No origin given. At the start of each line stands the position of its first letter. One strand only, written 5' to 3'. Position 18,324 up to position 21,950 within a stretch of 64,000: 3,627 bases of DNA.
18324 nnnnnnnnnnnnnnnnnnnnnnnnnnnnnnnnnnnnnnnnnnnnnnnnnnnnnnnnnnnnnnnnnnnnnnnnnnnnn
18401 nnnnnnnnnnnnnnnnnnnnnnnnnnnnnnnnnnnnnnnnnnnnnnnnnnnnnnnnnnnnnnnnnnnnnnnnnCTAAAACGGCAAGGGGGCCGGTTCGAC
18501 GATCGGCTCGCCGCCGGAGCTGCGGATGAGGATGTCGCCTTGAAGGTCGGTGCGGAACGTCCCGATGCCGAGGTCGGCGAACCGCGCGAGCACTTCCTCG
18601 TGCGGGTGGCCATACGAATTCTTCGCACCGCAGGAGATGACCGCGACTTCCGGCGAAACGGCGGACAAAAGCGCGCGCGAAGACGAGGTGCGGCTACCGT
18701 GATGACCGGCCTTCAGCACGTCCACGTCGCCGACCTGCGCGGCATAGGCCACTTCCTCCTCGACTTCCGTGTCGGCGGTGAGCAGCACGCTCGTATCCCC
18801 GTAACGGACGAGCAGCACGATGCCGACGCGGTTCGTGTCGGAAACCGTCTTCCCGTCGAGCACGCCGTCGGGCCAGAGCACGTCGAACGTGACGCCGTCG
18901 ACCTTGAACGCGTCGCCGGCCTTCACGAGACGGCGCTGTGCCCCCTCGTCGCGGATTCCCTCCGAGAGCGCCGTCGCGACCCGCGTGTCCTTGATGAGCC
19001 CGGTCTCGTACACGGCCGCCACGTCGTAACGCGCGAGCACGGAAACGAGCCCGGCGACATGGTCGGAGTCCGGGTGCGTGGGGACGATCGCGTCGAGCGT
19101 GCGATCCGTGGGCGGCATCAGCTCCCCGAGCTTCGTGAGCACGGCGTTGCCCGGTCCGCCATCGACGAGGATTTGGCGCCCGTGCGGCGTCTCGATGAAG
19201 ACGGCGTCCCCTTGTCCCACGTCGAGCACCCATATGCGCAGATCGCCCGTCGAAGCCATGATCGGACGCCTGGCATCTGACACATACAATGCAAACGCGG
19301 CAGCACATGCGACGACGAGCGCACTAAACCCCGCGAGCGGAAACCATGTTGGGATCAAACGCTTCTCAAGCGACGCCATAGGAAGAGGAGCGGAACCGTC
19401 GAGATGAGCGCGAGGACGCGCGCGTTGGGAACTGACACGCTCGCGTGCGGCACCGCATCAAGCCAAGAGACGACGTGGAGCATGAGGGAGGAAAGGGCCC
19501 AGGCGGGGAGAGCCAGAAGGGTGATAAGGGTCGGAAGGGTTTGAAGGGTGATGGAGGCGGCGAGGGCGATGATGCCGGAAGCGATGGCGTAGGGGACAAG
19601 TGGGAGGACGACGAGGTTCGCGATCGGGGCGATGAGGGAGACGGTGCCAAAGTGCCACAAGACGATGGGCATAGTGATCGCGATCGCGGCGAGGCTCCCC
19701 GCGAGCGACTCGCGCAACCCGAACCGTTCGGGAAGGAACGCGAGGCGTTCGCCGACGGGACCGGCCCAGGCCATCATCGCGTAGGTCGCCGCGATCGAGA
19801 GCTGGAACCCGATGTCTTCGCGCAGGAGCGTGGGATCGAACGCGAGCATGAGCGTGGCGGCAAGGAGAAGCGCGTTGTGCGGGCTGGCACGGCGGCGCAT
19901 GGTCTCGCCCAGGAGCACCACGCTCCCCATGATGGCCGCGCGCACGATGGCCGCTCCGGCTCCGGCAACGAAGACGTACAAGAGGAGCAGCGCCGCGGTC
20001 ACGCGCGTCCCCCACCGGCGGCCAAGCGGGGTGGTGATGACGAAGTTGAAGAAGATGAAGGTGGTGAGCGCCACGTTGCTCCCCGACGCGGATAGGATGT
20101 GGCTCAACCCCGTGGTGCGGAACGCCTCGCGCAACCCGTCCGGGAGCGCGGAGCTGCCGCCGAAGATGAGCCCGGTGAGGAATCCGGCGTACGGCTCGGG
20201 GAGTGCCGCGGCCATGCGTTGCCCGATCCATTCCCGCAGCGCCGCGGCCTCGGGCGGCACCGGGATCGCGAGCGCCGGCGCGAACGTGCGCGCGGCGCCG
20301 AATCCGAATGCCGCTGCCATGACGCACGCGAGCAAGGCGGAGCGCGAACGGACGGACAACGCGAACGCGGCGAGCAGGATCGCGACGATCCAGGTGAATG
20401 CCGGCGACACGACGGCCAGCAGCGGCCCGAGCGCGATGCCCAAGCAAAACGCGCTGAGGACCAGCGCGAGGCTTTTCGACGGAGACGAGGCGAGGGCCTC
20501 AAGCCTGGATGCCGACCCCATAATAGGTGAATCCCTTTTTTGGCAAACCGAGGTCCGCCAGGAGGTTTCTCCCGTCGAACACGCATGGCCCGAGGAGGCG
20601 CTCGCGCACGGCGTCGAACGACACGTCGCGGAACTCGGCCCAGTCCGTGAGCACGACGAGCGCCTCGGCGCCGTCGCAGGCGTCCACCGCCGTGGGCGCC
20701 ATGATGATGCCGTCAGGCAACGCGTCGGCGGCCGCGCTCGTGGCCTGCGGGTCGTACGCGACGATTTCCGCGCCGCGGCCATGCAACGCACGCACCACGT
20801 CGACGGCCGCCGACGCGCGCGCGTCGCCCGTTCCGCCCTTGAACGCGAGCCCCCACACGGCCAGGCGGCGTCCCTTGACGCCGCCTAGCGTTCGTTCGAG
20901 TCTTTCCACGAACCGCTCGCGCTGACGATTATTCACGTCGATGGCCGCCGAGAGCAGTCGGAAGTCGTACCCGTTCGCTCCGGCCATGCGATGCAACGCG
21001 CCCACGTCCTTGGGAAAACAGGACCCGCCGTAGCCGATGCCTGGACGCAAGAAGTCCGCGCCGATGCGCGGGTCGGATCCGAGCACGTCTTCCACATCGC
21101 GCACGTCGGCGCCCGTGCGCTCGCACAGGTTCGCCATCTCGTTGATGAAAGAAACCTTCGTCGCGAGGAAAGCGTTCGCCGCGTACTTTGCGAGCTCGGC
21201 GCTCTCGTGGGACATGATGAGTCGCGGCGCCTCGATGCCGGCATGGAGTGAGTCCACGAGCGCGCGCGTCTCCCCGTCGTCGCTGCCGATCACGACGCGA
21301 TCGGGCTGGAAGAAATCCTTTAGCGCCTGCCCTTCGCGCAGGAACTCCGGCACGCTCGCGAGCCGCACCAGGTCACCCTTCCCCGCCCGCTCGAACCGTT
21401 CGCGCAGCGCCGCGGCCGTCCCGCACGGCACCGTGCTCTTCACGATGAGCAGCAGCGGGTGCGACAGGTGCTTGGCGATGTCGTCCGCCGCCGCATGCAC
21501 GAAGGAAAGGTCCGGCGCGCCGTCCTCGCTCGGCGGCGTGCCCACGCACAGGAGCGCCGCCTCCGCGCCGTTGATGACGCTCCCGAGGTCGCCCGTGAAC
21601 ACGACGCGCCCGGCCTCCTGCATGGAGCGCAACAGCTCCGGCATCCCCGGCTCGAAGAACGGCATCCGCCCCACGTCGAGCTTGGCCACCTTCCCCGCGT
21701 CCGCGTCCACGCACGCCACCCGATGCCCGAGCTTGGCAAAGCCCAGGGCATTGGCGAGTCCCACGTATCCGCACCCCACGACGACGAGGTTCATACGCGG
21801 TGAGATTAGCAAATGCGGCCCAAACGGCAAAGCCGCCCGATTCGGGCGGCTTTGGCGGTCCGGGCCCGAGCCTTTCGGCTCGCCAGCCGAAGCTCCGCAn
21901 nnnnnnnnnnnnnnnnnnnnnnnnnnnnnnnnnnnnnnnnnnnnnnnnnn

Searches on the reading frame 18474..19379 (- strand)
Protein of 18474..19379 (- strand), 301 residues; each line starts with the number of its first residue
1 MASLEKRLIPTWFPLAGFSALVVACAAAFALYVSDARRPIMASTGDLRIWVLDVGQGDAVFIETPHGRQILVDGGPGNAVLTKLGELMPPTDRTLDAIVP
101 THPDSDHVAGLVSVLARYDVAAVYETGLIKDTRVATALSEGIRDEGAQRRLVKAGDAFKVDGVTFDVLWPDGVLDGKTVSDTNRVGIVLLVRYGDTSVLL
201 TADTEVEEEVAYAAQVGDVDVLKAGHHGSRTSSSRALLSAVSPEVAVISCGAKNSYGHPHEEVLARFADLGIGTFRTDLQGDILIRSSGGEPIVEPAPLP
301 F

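Call 101: search_protein_families(library=pfam, proteins=[window:18474-19379:-], max_evalue=0.00001)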
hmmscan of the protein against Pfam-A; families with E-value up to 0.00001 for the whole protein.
window:18474-19379:- (301 aa): 2 families
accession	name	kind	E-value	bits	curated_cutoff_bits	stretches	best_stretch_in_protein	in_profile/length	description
PF00753.33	Lactamase_B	-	2.6e-14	54.1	22.7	1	53-251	2-195/196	Metallo-beta-lactamase superfamily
PF12706.13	Lactamase_B_2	-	5.9e-07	29.7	27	1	68-222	1-160/200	Beta-lactamase superfamily domain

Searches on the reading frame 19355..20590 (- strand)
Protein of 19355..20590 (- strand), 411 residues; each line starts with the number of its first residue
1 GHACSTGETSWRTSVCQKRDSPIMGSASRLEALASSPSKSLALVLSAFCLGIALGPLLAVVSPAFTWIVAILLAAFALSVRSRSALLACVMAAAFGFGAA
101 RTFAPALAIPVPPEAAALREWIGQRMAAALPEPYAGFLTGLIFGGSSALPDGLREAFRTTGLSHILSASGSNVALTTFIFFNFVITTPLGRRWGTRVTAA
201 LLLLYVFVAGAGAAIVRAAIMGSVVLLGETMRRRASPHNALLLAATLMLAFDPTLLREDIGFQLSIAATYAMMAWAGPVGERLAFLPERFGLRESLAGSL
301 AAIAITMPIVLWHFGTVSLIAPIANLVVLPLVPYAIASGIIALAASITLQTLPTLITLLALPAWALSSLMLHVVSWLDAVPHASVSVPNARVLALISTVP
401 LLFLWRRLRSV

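Call 101: search_protein_families(library=pfam, proteins=[window:19355-20590:-], max_evalue=0.00001)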
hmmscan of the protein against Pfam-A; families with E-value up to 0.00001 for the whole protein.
window:19355-20590:- (411 aa): 1 family
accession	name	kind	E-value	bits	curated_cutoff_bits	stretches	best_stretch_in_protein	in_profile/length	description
PF03772.21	Competence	-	1e-48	166.5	23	1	141-404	1-262/270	Competence protein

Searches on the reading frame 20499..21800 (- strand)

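Call 101: search_protein_families(library=pfam, proteins=[window:20499-21800:-], max_evalue=0.00001)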
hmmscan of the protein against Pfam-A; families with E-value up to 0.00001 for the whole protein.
window:20499-21800:- (433 aa): 3 families
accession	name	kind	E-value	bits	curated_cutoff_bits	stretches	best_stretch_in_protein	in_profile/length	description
PF03721.20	UDPG_MGDP_dh_N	-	2.4e-51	174.4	27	1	3-183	1-185/187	UDP-glucose/GDP-mannose dehydrogenase family, NAD binding domain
PF00984.24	UDPG_MGDP_dh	-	5.8e-38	129.3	25.4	1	199-291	1-93/94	UDP-glucose/GDP-mannose dehydrogenase family, central domain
PF03720.21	UDPG_MGDP_dh_C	-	1.1e-27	96.8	30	1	314-414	1-101/103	UDP-glucose/GDP-mannose dehydrogenase family, UDP binding domain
